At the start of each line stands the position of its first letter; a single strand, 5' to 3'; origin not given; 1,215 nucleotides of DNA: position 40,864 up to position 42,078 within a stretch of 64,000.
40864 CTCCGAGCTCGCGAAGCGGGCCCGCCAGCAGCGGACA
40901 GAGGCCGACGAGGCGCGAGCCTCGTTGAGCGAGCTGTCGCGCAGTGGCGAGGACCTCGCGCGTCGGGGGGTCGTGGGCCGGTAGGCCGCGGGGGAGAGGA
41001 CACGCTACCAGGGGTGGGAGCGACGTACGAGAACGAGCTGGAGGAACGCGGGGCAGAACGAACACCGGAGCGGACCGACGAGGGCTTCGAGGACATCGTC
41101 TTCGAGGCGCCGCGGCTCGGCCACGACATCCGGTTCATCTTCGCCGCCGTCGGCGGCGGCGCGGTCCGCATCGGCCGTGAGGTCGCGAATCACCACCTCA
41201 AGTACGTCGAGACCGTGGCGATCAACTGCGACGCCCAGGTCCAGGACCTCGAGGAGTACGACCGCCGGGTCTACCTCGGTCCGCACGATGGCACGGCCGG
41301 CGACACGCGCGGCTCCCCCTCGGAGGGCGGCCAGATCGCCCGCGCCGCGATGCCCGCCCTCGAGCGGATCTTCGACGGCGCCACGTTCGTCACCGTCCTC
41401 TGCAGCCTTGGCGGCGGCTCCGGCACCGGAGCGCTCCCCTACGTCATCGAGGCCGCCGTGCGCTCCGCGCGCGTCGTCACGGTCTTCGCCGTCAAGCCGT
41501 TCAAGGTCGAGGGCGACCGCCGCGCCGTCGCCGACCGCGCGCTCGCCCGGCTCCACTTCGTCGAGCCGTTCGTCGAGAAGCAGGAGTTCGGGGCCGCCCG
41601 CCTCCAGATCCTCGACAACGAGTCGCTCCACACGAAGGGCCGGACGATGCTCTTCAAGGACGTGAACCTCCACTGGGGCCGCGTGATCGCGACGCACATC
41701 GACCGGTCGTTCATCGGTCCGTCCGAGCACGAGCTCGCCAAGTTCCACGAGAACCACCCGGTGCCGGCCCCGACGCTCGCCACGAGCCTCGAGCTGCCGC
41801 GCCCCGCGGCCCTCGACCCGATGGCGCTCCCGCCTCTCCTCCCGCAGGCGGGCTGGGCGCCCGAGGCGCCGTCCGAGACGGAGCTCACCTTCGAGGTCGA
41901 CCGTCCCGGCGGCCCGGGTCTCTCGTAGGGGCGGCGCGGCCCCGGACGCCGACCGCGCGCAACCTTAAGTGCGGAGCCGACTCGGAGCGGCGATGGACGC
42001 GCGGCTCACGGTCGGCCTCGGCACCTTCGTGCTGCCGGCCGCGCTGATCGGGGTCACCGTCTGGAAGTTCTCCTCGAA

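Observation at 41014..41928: The FtsZ-like protein appears to lack the T7 synergy loop and the whole C-terminal domain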

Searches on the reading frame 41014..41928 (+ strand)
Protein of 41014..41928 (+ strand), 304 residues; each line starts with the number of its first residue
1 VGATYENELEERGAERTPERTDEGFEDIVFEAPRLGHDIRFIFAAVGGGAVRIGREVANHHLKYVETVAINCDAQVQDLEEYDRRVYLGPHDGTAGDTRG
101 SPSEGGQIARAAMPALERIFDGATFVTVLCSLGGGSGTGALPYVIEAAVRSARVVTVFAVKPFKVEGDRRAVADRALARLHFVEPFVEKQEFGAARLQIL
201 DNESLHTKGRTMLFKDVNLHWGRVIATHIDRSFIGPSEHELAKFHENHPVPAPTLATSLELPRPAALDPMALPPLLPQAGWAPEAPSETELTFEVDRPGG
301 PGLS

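Call 3: search_protein_families(library=pfam, proteins=[window:41014-41928:+], max_evalue=1)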
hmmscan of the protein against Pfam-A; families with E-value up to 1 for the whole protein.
window:41014-41928:+ (304 aa): 1 family
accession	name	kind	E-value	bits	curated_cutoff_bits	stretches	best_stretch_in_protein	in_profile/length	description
PF00091.31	Tubulin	-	5.7e-13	50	33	1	45-173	6-163/190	Tubulin/FtsZ family, GTPase domain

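Call 4: search_protein_families(library=ncbifam, proteins=[window:41014-41928:+], max_evalue=1)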
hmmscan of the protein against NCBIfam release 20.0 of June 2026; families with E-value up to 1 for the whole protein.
window:41014-41928:+ (304 aa): 1 family
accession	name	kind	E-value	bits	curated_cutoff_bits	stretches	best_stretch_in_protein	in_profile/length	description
TIGR00065.1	ftsZ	equivalog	4.8e-18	65.6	295.2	1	46-181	25-161/353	cell division protein FtsZ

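Call 5: search_solved_structures(query=window:41014-41928:+, max_evalue=1, show_alignments=3)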
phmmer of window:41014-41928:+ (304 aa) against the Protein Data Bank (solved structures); distinct sequences matched with E-value up to 1: 50.
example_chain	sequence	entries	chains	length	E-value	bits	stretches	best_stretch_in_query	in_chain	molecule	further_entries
6ym1_A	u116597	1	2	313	2.6e-13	53.4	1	44-179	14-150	Cell division protein FtsZ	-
6y1u_A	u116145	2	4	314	2.7e-13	53.4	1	44-179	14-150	Cell division protein FtsZ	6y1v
6ym9_A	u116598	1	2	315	2.7e-13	53.4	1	44-179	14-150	Cell division protein FtsZ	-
5zue_A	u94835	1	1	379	3e-13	53.2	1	44-179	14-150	Cell division protein FtsZ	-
7ohh_A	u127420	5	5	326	3.7e-13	52.9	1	33-172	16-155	Cell division protein FtsZ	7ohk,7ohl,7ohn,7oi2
14uh_A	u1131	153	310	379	4.1e-13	52.8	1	44-179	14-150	Cell division protein FtsZ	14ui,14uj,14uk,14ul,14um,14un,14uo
1rlu_A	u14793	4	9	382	4.1e-13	52.7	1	44-179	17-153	Cell division protein ftsZ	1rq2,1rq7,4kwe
6yd1_A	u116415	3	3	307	9.7e-13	51.5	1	42-172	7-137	Cell division protein FtsZ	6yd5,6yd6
3wgj_A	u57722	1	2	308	9.8e-13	51.5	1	42-172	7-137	Cell division protein FtsZ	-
3vo9_A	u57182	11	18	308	9.8e-13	51.5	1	42-172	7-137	Cell division protein FtsZ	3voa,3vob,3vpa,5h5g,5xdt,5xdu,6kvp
5xdv_A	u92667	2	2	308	9.9e-13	51.5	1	42-172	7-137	Cell division protein FtsZ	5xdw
6rvn_A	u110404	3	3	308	1.1e-12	51.4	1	44-172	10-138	Cell division protein FtsZ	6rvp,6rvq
7ojz_A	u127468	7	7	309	1.1e-12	51.4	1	44-172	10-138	Cell division protein FtsZ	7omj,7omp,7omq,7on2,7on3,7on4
7oja_A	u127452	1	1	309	1.1e-12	51.4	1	44-172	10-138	Cell division protein FtsZ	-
4dxd_A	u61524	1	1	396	1.1e-12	51.3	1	44-172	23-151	Cell division protein FtsZ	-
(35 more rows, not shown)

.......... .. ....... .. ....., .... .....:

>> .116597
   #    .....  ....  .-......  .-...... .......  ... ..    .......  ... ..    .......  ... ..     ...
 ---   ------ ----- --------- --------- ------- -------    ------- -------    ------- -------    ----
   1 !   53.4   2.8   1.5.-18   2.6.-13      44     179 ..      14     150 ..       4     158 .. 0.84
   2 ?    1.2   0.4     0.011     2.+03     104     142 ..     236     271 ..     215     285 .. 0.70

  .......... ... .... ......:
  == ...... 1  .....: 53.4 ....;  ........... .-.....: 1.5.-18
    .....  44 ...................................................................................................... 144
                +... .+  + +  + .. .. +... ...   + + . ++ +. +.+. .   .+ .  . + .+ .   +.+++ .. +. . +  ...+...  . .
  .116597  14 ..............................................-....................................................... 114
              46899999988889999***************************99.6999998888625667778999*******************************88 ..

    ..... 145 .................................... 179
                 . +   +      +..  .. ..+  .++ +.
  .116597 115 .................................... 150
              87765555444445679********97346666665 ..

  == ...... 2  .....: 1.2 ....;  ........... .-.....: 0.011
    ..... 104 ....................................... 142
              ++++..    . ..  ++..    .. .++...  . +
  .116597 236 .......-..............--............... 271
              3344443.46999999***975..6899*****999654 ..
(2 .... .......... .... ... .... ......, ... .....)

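Call 7: find_homologous_proteins(query=window:41014-41928:+, max_evalue=0.001)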
Query window:41014-41928:+ (304 aa): 475 proteins with E <= 0.001 among 8000 candidates; the best 120 are listed.
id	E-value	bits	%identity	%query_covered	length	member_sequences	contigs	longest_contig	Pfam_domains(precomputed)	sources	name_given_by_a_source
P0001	4.2e-201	685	100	100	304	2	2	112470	PF00091.32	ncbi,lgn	-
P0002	1.8e-147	509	77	100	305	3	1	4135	PF00091.32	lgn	-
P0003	1.4e-144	499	75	99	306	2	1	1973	PF00091.32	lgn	-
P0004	1.1e-136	473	75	98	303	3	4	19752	PF00091.32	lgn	-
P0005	2.8e-121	423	66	100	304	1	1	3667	PF00091.32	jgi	-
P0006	1.0e-120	421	66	98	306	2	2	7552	PF00091.32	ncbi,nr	ncbi:MAG: hypothetical protein L3K06_04630 [Thermoplasmata archaeon]|nr:hypothetical protein [Thermo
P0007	1.1e-119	418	67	99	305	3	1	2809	PF00091.32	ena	-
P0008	7.9e-118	411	64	99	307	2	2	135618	PF00091.32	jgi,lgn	-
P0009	1.3e-117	411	66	99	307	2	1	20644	PF00091.32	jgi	jgi:tubulin/FtsZ family protein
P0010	1.6e-116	407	64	99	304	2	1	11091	PF00091.32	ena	-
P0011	9.7e-116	405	64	99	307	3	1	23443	PF00091.32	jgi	jgi:Tubulin/FtsZ family, GTPase domain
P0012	5.5e-115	402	65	98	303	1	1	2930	PF00091.32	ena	-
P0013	2.2e-112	394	62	100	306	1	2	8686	PF00091.32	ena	-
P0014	3.3e-107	377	60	98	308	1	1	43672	PF00091.32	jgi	jgi:hypothetical protein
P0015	2.4e-106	374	60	99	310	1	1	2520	PF00091.32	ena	-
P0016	1.3e-103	365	59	97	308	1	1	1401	PF00091.32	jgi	jgi:hypothetical protein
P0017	1.9e-99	351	57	99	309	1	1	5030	PF00091.32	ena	-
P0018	2.0e-98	348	56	98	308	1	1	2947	PF00091.32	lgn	-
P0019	2.3e-98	348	56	99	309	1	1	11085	PF00091.32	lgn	-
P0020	5.7e-95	336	55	99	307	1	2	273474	PF00091.32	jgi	jgi:hypothetical protein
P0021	3.4e-92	327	56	99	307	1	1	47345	PF00091.32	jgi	jgi:hypothetical protein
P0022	6.0e-92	326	56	98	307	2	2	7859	PF00091.32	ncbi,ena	-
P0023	8.9e-92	326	55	99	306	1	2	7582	PF00091.32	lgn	-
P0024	1.2e-91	325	66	78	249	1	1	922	PF00091.32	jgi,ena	jgi:hypothetical protein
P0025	3.6e-91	324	55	90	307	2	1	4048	PF00091.32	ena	-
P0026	4.2e-91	324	54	98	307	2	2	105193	PF00091.32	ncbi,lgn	-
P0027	1.6e-88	315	53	94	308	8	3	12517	PF00091.32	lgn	-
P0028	5.5e-88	313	56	92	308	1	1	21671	PF00091.32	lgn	-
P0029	8.0e-87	310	52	96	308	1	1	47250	PF00091.32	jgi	jgi:hypothetical protein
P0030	3.9e-86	307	54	99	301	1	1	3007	PF00091.32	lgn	-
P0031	4.1e-86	307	58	77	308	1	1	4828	PF00091.32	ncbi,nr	ncbi:MAG: hypothetical protein L3J96_02455 [Thermoplasmata archaeon]|nr:hypothetical protein [Thermo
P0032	1.5e-85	306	52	98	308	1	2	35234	PF00091.32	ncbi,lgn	ncbi:MAG: hypothetical protein ACREDK_06360 [Thermoplasmata archaeon]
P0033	2.9e-85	305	56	89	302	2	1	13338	PF00091.32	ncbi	-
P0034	3.2e-85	304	52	97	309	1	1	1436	PF00091.32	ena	-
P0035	3.9e-85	304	55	87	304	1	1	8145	PF00091.32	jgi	jgi:hypothetical protein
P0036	5.4e-85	304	52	98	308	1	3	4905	PF00091.32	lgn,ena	-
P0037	6.6e-85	303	48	98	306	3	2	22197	PF00091.32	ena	-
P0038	1.0e-84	303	62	68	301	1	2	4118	PF00091.32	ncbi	-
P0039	1.4e-84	302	55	93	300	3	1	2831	PF00091.32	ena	-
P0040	3.7e-84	301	54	95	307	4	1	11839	PF00091.32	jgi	jgi:hypothetical protein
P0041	3.7e-84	301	50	99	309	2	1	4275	PF00091.32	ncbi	-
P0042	7.8e-84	300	52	98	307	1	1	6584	PF00091.32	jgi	jgi:Tubulin/FtsZ family, GTPase domain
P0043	9.5e-84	300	51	95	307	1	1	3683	PF00091.32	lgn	-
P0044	1.3e-83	299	51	98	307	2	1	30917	PF00091.32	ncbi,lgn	-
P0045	1.4e-83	299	53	88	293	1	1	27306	PF00091.32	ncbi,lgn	-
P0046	1.6e-83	299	56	87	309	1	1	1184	PF00091.32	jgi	jgi:hypothetical protein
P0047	1.9e-83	299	50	98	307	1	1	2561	PF00091.32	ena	-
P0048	2.7e-83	298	50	95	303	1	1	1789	PF00091.32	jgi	jgi:hypothetical protein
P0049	3.0e-83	298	53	95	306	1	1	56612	PF00091.32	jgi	-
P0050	3.6e-83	298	54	95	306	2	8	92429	PF00091.32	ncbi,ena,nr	ncbi:MAG TPA: hypothetical protein VEG66_04425 [Thermoplasmata archaeon]|nr:hypothetical protein [Th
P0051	5.2e-83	297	51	93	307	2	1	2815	PF00091.32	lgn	-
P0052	5.6e-83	297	53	87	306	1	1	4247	PF00091.32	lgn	-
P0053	6.5e-83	297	51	96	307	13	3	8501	PF00091.32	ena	-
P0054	6.7e-83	297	52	98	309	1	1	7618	PF00091.32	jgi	jgi:Tubulin/FtsZ family, GTPase domain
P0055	1.4e-82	296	51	97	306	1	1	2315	PF00091.32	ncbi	-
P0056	1.5e-82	296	54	87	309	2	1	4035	PF00091.32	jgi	jgi:hypothetical protein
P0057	1.8e-82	295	52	96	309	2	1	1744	PF00091.32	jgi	jgi:hypothetical protein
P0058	2.3e-82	295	54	92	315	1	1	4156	PF00091.32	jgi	jgi:hypothetical protein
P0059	3.3e-82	295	50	97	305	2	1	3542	PF00091.32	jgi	jgi:hypothetical protein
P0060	3.3e-82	294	49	98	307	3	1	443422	PF00091.32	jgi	jgi:hypothetical protein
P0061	3.4e-82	294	54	85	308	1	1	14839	PF00091.32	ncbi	-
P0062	3.5e-82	294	51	92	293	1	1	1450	PF00091.32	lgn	-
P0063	3.8e-82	294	51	98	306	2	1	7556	PF00091.32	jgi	jgi:hypothetical protein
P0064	4.1e-82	294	54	87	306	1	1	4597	PF00091.32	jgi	jgi:Tubulin/FtsZ family, GTPase domain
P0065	4.5e-82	294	48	98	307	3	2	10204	PF00091.32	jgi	jgi:hypothetical protein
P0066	5.4e-82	294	52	95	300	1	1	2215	PF00091.32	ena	-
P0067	6.1e-82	294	55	81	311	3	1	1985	PF00091.32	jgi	-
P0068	7.5e-82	293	55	89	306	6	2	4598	PF00091.32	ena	-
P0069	9.7e-82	293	53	88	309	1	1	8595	PF00091.32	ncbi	-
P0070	1.2e-81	293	51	94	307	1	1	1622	PF00091.32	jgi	jgi:Tubulin/FtsZ family, GTPase domain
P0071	1.2e-81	293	51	98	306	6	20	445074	PF00091.32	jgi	-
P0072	1.3e-81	293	55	87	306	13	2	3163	PF00091.32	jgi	jgi:hypothetical protein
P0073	1.4e-81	292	49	97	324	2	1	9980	PF00091.32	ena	-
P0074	1.5e-81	292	54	86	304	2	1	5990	PF00091.32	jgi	jgi:hypothetical protein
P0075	1.6e-81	292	58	74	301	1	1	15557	PF00091.32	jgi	jgi:Tubulin/FtsZ family, GTPase domain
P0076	2.0e-81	292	50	96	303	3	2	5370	PF00091.32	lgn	-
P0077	2.3e-81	292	52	88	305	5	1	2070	PF00091.32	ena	-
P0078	2.5e-81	292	56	80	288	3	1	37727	PF00091.32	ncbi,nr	ncbi:MAG TPA: hypothetical protein VMG81_04650 [Thermoplasmata archaeon]|nr:hypothetical protein [Th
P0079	2.8e-81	291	51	91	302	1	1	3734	PF00091.32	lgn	-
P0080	2.8e-81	291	52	92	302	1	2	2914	PF00091.32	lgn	-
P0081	3.2e-81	291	51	97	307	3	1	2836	PF00091.32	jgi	jgi:hypothetical protein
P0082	3.7e-81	291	57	77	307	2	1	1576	PF00091.32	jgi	jgi:hypothetical protein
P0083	3.9e-81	291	53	88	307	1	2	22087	PF00091.32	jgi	jgi:hypothetical protein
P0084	4.2e-81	291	56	74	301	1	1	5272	PF00091.32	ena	-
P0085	4.7e-81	291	57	82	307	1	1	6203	PF00091.32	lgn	-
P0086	4.8e-81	291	53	91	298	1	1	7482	PF00091.32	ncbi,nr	ncbi:MAG: hypothetical protein L3J93_04450 [Thermoplasmata archaeon]|nr:hypothetical protein [Thermo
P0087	4.9e-81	291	54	89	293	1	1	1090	PF00091.32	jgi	jgi:hypothetical protein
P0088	5.7e-81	290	55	88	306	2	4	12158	PF00091.32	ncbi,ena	-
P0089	6.1e-81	290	52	96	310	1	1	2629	PF00091.32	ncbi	-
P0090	6.2e-81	290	54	87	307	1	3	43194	PF00091.32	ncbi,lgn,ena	-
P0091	6.6e-81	290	50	92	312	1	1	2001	PF00091.32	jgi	jgi:hypothetical protein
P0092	7.4e-81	290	51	98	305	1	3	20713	PF00091.32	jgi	jgi:hypothetical protein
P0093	7.5e-81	290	52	88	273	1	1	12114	PF00091.32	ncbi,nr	ncbi:MAG TPA: hypothetical protein VEY07_01750 [Thermoplasmata archaeon]|nr:hypothetical protein [Th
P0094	7.6e-81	290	61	69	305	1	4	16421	PF00091.32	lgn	-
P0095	7.7e-81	290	49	94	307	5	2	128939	PF00091.32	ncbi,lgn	ncbi:MAG: hypothetical protein WAN87_08305 [Thermoplasmata archaeon]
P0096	1.1e-80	290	52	90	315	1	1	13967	PF00091.32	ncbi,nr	ncbi:MAG: hypothetical protein L3K03_07460 [Thermoplasmata archaeon]|nr:hypothetical protein [Thermo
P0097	1.1e-80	289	53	88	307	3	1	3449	PF00091.32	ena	-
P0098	1.1e-80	289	55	87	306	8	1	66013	PF00091.32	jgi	-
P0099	1.1e-80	289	54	88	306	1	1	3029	PF00091.32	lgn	-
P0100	1.2e-80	289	56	77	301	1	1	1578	PF00091.32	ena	-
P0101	1.5e-80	289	55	88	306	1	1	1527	PF00091.32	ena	-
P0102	1.5e-80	289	51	93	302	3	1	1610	PF00091.32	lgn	-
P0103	1.7e-80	289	54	88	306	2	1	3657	PF00091.32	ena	-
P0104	1.8e-80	289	55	89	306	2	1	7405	PF00091.32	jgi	-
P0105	1.8e-80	289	53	86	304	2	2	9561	PF00091.32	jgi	-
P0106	2.0e-80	289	55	87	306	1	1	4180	PF00091.32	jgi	jgi:hypothetical protein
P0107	2.2e-80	289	59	70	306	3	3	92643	PF00091.32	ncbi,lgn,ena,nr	ncbi:MAG TPA: hypothetical protein VEH57_00665 [Thermoplasmata archaeon]|nr:hypothetical protein [Th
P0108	2.2e-80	289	51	88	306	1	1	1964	PF00091.32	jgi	-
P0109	2.3e-80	288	53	87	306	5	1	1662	PF00091.32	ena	-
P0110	2.4e-80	288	51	88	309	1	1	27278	PF00091.32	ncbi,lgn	ncbi:MAG: hypothetical protein WCA77_03970 [Thermoplasmata archaeon]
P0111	3.1e-80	288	56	88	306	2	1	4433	PF00091.32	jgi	jgi:hypothetical protein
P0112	4.2e-80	288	53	88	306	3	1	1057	PF00091.32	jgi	-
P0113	4.3e-80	288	53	86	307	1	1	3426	PF00091.32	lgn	-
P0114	4.4e-80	288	53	75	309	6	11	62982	PF00091.32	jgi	jgi:hypothetical protein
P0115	5.5e-80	287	57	70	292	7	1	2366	PF00091.32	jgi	-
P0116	6.0e-80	287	49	96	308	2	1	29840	PF00091.32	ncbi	-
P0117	6.7e-80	287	53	95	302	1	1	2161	PF00091.32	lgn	-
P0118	7.7e-80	287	61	71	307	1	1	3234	PF00091.32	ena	-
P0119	8.4e-80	287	50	98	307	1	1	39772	PF00091.32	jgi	jgi:hypothetical protein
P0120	8.7e-80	287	53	88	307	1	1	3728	PF00091.32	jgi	-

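Call 19: find_encoding_contigs(protein=P0060, flank=10000, max_places=2)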
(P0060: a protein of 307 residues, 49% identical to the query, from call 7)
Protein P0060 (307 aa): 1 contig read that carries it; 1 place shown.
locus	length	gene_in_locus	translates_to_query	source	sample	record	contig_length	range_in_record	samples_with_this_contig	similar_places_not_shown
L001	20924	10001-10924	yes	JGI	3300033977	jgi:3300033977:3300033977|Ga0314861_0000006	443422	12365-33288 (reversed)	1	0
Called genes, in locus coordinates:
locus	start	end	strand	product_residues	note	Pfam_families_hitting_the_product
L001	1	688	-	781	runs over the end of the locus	PF01326:PPDK_N, PF00391:PEP-utilizers, PF02896:PEP-utilizers_C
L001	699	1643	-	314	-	PF25133:TYW2_N_2, PF02475:TRM5-TYW2_MTfase, PF05175:MTS, PF13649:Methyltransf_25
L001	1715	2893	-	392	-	PF01676:Metalloenzyme, PF10143:PhosphMutase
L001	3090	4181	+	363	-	-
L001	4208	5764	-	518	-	PF07790:Pilin_N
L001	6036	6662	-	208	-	PF07790:Pilin_N (weak)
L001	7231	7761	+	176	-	PF05163:DinB, PF04978:MST, PF12867:DinB_2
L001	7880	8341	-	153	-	-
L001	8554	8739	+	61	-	-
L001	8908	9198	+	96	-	-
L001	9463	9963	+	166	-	-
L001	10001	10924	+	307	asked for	PF00091:Tubulin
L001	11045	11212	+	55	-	-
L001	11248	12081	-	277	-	PF09754:PAC2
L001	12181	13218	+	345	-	PF00752:XPG_N, PF00867:XPG_I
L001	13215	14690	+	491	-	PF07837:FTCD_N, PF02971:FTCD, PF04961:FTCD_C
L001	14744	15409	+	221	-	PF01872:RibD_C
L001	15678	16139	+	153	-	PF13686:DrsE_2, PF02635:DsrE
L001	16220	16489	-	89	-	-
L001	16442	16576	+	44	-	-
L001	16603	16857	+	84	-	PF01206:TusA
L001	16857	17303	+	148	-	PF02662:FlpD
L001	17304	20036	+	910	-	PF00890:FAD_binding_2 (weak), PF07992:Pyr_redox_2 (weak), PF12831:FAD_oxidored (weak), PF13450:NAD_binding_8 (weak), PF14691:Fer4_20, PF01266:DAO (weak), PF07992:Pyr_redox_2, PF13450:NAD_binding_8, +9 more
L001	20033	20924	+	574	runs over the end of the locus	PF03486:HI0933_like (faint), PF07992:Pyr_redox_2, PF00890:FAD_binding_2 (weak), PF12831:FAD_oxidored, PF13450:NAD_binding_8 (weak), PF12837:Fer4_6 (faint), PF12838:Fer4_7 (weak), PF14697:Fer4_21 (weak), +1 more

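Call 20: find_encoding_contigs(protein=P0020, flank=10000, max_places=2)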
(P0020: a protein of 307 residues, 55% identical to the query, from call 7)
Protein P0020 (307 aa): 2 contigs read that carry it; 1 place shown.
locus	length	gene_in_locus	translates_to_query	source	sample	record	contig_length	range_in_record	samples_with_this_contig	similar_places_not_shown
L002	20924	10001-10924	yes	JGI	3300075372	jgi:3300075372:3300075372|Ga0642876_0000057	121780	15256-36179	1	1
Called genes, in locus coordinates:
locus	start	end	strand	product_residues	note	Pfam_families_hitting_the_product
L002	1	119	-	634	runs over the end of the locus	PF02737:3HCDH_N, PF03446:NAD_binding_2 (weak), PF00725:3HCDH, PF00378:ECH_1, PF16113:ECH_2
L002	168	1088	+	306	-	PF00583:Acetyltransf_1, PF13527:Acetyltransf_9 (weak), PF13673:Acetyltransf_10 (weak), PF13508:Acetyltransf_7 (weak)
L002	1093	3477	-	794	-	PF01326:PPDK_N, PF00391:PEP-utilizers, PF02896:PEP-utilizers_C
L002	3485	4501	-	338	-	PF18093:Trm5_N, PF25133:TYW2_N_2, PF02475:TRM5-TYW2_MTfase, PF13649:Methyltransf_25 (weak)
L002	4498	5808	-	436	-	PF01676:Metalloenzyme, PF10143:PhosphMutase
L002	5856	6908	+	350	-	-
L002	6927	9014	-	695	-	-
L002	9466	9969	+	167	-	-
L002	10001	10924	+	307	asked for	PF00091:Tubulin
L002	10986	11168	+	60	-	-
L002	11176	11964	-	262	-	PF09754:PAC2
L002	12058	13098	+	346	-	PF00752:XPG_N, PF00867:XPG_I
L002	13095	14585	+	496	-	PF07837:FTCD_N, PF02971:FTCD, PF04961:FTCD_C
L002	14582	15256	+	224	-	PF01872:RibD_C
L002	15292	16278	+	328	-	PF01557:FAA_hydrolase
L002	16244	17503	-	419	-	PF01896:DNA_primase_S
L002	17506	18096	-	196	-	PF00013:KH_1, PF22675:KH-I_KHDC4-BBP (faint), PF21800:KH_KRR1_2nd, PF22891:KH_PNO1_2nd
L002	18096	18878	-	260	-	PF01163:RIO1, PF01636:APH (faint)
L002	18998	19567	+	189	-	-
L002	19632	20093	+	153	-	PF01957:NfeD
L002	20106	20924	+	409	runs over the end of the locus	PF01145:Band_7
